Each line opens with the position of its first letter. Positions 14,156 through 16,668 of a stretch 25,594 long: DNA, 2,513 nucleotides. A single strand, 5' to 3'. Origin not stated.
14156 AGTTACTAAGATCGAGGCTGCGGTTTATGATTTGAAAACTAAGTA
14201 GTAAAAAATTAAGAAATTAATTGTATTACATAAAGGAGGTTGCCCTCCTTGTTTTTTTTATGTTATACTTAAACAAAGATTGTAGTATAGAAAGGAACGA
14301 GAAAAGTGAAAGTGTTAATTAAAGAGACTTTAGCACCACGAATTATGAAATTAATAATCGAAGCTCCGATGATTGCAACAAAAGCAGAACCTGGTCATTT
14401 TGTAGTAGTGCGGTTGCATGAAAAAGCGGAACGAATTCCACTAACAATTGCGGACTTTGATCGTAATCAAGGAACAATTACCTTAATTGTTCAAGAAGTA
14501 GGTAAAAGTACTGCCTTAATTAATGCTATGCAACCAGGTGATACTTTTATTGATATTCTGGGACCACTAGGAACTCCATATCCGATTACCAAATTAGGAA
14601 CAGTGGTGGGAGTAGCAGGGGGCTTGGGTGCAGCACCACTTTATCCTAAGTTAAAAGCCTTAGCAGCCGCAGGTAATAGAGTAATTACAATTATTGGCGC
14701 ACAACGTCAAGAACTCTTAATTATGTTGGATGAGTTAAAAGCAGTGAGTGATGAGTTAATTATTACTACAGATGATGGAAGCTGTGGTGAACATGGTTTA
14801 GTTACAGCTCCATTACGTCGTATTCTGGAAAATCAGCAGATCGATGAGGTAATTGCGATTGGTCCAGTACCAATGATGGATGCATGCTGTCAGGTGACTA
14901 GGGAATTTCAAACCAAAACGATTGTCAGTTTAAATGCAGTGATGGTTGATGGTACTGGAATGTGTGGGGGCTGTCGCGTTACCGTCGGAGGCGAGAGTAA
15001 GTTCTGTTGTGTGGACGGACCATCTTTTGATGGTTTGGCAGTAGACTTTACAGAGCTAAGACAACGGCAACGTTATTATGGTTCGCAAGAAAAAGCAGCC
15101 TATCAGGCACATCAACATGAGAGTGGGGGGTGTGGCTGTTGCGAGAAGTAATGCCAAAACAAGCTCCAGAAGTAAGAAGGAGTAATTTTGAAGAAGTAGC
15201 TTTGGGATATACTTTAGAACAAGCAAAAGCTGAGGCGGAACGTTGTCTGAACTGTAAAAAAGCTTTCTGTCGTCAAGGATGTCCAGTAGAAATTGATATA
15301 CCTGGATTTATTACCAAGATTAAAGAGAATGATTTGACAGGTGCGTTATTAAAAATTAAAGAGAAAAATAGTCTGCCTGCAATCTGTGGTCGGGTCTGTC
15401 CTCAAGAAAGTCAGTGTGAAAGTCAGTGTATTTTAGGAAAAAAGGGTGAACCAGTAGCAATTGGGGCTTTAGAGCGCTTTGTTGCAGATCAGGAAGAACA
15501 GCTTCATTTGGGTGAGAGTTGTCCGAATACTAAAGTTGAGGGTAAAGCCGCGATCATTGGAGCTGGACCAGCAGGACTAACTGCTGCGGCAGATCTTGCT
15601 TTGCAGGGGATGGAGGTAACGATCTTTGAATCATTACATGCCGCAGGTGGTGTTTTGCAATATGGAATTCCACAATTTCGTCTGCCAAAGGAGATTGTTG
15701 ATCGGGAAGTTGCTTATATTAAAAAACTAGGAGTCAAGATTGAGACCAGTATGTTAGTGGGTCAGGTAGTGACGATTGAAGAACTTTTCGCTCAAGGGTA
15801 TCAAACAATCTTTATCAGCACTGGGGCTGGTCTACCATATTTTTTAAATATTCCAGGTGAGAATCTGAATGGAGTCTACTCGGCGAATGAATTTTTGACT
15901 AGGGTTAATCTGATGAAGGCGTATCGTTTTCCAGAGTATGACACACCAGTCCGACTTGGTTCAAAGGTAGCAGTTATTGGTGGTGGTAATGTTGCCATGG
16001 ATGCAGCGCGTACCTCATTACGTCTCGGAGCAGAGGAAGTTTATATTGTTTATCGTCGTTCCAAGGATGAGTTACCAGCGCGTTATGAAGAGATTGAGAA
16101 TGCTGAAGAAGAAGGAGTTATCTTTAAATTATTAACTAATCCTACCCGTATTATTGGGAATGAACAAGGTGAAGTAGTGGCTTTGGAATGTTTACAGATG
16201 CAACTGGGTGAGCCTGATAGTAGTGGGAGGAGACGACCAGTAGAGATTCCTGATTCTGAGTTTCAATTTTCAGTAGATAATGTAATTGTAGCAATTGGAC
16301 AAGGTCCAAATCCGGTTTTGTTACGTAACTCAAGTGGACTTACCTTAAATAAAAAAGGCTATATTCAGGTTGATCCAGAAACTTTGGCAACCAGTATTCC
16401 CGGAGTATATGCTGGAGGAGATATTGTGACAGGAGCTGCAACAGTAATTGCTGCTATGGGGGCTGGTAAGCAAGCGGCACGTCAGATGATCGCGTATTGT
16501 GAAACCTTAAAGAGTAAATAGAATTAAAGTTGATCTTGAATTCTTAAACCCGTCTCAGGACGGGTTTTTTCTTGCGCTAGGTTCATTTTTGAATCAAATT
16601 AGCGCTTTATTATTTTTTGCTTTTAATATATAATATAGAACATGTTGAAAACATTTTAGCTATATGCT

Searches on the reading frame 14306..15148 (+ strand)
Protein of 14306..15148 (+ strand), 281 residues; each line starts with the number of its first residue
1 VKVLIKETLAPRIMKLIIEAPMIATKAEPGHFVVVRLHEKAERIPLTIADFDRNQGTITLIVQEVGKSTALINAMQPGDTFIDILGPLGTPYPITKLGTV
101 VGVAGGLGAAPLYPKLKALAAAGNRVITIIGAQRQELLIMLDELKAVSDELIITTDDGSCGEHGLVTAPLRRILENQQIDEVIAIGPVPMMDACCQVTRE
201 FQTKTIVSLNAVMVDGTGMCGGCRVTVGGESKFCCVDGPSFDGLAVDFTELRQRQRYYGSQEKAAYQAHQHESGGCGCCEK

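Call 14: search_protein_families(library=ncbifam, proteins=[window:14306-15148:+])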
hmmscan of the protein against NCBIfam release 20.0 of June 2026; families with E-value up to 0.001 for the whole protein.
window:14306-15148:+ (281 aa): 15 families
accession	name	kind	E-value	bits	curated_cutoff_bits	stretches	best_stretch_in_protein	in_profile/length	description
NF004862.0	PRK06222.1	subfamily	4.1e-115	384.1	220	1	2-275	3-277/281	sulfide/dihydroorotate dehydrogenase-like FAD/NAD-binding protein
NF009414.0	PRK12778.1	equivalog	3.2e-107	359.7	1103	1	2-270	3-272/752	bifunctional dihydroorotate dehydrogenase B NAD binding subunit/NADPH-dependent glutamate synthase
NF009413.0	PRK12775.1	equivalog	6.3e-100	335.4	1895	1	5-271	6-273/1006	putative trifunctional 2-polyprenylphenol hydroxylase/glutamate synthase subunit beta/ferritin domain-containing protein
NF009415.0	PRK12779.1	equivalog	5e-68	229.9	1519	1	2-270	652-942/944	putative bifunctional glutamate synthase subunit beta/2-polyprenylphenol hydroxylase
NF000796.0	PRK00054.1-1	equivalog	3.6e-41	141.1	224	1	11-258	16-247/254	dihydroorotate dehydrogenase electron transfer subunit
NF000799.0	PRK00054.1-4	equivalog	4.2e-35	121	314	1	1-242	7-252/258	dihydroorotate dehydrogenase electron transfer subunit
NF000798.0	PRK00054.1-3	equivalog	1.4e-33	116.6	219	1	2-246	9-242/244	dihydroorotate dehydrogenase electron transfer subunit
NF000797.0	PRK00054.1-2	equivalog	4.1e-32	111.5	270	1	1-242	17-261/267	dihydroorotate dehydrogenase electron transfer subunit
NF006220.0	PRK08345.1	subfamily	2.6e-17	63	395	1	27-242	43-283/294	cytochrome-c3 hydrogenase subunit gamma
NF004470.0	PRK05802.1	equivalog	1.6e-16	60.2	313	1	13-231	82-309/330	sulfide/dihydroorotate dehydrogenase-like FAD/NAD-binding protein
TIGR02911.1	sulfite_red_B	equivalog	1.2e-15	57.4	288.6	1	25-242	29-252/261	anaerobic sulfite reductase subunit AsrB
NF040835.1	sulfhyd_HydG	equivalog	1.8e-15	57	650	1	14-242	35-280/292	NADPH-dependent hydrogenase/sulfhydrogenase 1 subunit gamma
NF040830.1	sulfhyd_ShyC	equivalog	6.6e-13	48.5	600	1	27-143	39-156/288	NAD(P)-dependent hydrogenase/sulfhydrogenase 2 subunit gamma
NF005128.0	PRK06567.1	equivalog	7.1e-11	40.7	1072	1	9-129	803-924/1031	putative bifunctional glutamate synthase subunit beta/2-polyprenylphenol hydroxylase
NF040810.1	BenC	equivalog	2.1e-10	40.3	430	1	28-202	135-319/333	benzoate 1,2-dioxygenase electron transfer component BenC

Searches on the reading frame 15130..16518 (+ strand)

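Call 14: search_protein_families(library=ncbifam, proteins=[window:15130-16518:+])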
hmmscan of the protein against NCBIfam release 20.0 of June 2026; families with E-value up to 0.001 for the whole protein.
window:15130-16518:+ (463 aa): 80 families (the best 25 are shown)
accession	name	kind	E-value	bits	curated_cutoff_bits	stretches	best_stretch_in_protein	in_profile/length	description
NF009414.0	PRK12778.1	equivalog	9.3e-202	672.2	1103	1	5-456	296-748/752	bifunctional dihydroorotate dehydrogenase B NAD binding subunit/NADPH-dependent glutamate synthase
TIGR01316.1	gltA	equivalog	1.5e-177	591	471.75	1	13-456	2-448/449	NADPH-dependent glutamate synthase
NF009413.0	PRK12775.1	equivalog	2e-163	545.7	1895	1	7-461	301-758/1006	putative trifunctional 2-polyprenylphenol hydroxylase/glutamate synthase subunit beta/ferritin domain-containing protein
NF009415.0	PRK12779.1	equivalog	1.6e-119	400.3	1519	1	44-455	207-624/944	putative bifunctional glutamate synthase subunit beta/2-polyprenylphenol hydroxylase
NF009454.0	PRK12814.1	equivalog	1.7e-117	393.5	916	2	45-457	102-500/657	putative NADPH-dependent glutamate synthase small subunit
NF009410.0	PRK12771.1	subfamily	3.9e-117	392.2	516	2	47-458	50-446/566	NAD(P)-binding protein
TIGR01318.1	gltD_gamma_fam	subfamily_domain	3.8e-109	365.3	482.95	1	6-458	9-466/467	glutamate synthase, small subunit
NF009408.0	PRK12769.1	equivalog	2.8e-102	343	1003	1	9-459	197-653/659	formate-dependent uric acid utilization protein AegA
NF010590.0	PRK13984.1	equivalog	1.2e-93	314.3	946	1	4-457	157-606/611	putative oxidoreductase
TIGR03315.1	Se_ygfK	equivalog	7.6e-93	311.6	835.3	1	40-455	440-837/1012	putative selenate reductase subunit YgfK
NF009451.0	PRK12809.1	equivalog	1.2e-88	298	1154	1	10-459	181-636/639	formate-dependent uric acid utilization protein YgfT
NF009409.0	PRK12770.1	subfamily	8.5e-79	265.2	343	1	135-458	16-351/360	putative glutamate synthase subunit beta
TIGR01317.1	GOGAT_sm_gam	subfamily_domain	2e-76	257.8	447.7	1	5-456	10-477/485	glutamate synthase small subunit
NF045663.1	diclust_near_Sec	equivalog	1.9e-40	138.7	530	2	31-232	4-198/759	pyridine nucleotide-disulfide oxidoreductase/dicluster-binding protein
TIGR01292.1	TRX_reduct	equivalog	8.8e-23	80.5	343.45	1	275-456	139-299/300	thioredoxin-disulfide reductase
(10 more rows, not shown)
